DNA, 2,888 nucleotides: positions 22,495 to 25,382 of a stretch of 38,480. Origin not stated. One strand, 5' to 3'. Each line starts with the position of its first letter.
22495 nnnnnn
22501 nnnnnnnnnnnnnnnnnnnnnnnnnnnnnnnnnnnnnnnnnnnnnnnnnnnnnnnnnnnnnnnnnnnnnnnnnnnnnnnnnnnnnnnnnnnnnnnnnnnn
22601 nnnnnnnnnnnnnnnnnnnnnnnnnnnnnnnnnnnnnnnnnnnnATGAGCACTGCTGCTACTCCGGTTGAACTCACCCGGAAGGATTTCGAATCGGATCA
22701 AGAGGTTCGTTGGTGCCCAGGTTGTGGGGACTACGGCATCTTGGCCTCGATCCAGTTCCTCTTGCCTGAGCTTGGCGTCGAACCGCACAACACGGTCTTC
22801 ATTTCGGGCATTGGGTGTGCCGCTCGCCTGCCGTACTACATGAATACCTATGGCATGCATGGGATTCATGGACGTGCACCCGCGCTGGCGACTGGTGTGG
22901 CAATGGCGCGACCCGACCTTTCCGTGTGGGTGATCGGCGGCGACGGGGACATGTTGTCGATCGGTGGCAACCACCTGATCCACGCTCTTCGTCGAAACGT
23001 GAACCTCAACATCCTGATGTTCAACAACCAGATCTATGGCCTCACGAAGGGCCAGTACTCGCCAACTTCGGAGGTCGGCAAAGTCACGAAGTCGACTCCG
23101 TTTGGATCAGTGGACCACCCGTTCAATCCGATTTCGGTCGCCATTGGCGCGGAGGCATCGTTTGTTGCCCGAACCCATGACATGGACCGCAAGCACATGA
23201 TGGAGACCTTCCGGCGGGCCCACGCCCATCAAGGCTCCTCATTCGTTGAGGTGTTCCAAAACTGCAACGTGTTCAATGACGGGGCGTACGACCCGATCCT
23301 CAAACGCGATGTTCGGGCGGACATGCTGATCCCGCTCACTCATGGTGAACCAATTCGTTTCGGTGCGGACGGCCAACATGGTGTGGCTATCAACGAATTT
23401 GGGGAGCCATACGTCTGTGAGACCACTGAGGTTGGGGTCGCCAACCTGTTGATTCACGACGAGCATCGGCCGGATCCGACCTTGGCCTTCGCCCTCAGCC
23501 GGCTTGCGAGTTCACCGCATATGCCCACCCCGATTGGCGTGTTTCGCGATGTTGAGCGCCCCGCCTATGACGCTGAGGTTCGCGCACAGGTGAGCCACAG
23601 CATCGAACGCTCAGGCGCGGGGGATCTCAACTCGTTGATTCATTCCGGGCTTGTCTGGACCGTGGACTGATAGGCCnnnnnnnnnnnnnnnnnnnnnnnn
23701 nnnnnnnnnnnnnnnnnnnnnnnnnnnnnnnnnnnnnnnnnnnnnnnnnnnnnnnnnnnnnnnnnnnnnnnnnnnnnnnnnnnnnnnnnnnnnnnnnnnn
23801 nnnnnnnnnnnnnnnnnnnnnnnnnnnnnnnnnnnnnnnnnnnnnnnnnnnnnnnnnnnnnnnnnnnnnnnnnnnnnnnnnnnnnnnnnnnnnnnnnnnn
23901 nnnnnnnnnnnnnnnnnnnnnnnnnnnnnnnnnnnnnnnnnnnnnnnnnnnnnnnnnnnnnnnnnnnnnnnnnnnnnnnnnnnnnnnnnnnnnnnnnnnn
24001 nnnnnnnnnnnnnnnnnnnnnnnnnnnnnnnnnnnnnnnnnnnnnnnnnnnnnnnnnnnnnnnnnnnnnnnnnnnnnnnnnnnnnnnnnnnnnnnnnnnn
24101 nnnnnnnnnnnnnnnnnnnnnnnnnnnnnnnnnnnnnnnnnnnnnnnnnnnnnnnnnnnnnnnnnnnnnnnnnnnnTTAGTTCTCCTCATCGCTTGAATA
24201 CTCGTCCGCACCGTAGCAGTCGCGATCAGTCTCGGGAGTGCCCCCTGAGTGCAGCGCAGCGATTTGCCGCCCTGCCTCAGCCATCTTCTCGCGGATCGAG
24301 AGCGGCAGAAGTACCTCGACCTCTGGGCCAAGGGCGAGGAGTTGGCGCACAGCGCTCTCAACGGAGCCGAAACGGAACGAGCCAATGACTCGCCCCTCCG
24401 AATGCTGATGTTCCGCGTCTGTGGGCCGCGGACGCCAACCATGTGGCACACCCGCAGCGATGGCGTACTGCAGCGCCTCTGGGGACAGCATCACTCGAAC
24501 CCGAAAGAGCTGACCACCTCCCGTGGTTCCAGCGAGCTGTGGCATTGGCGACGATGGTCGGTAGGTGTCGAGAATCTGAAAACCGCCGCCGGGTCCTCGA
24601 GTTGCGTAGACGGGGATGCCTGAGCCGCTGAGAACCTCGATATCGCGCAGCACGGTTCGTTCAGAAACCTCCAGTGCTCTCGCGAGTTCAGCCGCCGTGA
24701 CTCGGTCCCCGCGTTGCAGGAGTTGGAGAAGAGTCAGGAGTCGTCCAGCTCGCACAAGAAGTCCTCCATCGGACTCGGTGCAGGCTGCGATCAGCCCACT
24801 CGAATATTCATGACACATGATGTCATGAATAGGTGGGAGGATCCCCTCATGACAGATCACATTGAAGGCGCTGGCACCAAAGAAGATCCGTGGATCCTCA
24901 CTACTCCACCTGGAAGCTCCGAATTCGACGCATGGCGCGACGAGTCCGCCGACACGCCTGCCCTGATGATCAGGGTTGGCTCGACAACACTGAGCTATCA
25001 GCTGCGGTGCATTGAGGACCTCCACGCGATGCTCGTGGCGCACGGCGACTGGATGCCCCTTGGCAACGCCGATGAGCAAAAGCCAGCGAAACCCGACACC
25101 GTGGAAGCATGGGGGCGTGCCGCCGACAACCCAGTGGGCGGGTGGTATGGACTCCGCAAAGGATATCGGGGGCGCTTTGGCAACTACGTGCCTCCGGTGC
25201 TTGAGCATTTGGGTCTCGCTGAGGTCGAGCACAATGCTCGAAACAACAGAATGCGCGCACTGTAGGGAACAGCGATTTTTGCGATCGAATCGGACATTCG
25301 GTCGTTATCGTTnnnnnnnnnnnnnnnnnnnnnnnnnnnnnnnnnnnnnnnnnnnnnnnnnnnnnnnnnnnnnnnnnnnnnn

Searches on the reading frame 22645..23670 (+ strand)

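Call 78: search_protein_families(library=pfam, proteins=[window:22645-23670:+], max_evalue=0.00001)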
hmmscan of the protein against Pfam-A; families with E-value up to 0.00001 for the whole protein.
window:22645-23670:+ (341 aa): 1 family
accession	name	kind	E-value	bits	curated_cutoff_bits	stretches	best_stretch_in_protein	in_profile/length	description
PF02775.26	TPP_enzyme_C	-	2e-31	109.2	21.9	1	58-203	4-151/151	Thiamine pyrophosphate enzyme, C-terminal TPP binding domain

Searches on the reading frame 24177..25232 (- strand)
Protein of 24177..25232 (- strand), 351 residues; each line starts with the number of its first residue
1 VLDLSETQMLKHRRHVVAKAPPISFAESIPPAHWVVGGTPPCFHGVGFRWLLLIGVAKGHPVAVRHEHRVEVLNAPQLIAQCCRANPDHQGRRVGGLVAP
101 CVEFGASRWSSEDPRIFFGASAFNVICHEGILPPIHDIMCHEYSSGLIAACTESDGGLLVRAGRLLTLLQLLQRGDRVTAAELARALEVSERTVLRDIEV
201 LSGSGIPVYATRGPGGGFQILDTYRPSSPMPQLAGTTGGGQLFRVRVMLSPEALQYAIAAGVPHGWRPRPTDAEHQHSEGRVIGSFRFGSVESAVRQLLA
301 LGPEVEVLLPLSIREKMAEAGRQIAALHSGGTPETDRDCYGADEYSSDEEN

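Call 78: search_protein_families(library=pfam, proteins=[window:24177-25232:-], max_evalue=0.00001)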
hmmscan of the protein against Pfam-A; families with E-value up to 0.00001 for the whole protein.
window:24177-25232:- (351 aa): 3 families
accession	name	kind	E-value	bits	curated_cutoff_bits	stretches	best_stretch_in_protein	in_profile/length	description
PF08279.18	HTH_11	-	2.4e-15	56.6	25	1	164-215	1-53/55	HTH domain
PF25583.1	WCX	-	2.4e-11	44.3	23.9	1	243-325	3-76/76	WCX domain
PF19187.6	HTH_PafC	-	2e-06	28.1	32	1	163-209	4-50/115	PafC helix-turn-helix domain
